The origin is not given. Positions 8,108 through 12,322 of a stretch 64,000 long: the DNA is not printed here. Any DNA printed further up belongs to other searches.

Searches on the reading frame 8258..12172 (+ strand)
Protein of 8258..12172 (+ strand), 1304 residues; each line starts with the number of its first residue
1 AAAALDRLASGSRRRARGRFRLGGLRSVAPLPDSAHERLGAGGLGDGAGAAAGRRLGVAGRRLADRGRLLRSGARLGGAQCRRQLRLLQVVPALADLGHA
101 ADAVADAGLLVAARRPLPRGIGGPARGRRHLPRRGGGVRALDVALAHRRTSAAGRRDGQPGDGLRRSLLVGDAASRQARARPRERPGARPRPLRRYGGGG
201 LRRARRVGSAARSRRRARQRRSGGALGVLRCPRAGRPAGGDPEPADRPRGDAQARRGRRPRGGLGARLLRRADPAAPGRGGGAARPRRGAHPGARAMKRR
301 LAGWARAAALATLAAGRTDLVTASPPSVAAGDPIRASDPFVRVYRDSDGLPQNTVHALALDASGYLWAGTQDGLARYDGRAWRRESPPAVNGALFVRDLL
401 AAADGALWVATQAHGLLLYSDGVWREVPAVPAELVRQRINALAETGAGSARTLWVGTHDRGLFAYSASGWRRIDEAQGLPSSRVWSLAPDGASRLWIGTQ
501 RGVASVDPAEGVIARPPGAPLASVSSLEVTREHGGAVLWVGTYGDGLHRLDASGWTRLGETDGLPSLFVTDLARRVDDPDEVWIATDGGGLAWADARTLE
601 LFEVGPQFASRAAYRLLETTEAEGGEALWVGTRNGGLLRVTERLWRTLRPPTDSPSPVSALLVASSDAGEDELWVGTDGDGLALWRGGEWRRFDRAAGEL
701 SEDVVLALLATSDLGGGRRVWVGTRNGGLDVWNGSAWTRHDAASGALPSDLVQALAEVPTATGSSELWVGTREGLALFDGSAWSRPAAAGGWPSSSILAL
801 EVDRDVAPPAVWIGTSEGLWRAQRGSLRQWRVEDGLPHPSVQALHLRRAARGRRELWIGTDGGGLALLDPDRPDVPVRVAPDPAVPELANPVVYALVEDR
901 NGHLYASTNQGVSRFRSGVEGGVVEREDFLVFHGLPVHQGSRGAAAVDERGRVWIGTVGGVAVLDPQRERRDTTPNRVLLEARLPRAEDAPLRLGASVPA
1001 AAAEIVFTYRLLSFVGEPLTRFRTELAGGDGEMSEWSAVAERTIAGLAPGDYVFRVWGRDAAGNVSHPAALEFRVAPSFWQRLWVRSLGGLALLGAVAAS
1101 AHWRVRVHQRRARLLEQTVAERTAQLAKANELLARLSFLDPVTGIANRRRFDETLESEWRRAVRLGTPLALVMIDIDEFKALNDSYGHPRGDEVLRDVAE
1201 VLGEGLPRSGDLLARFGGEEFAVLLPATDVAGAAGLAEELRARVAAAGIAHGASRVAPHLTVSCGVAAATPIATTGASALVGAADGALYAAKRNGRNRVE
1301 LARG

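Call 33: search_protein_families(library=pfam, proteins=[window:8258-12172:+], max_evalue=0.00001)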
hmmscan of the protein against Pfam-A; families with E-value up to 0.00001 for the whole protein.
window:8258-12172:+ (1304 aa): 2 families
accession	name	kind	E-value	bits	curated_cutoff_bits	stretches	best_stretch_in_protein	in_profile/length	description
PF00990.26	GGDEF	-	4.7e-45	153.7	23.8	1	1138-1298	2-161/161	Diguanylate cyclase, GGDEF domain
PF07494.17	Reg_prop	-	3e-23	79.4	20.4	0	349-371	1-23/24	Two component regulator propeller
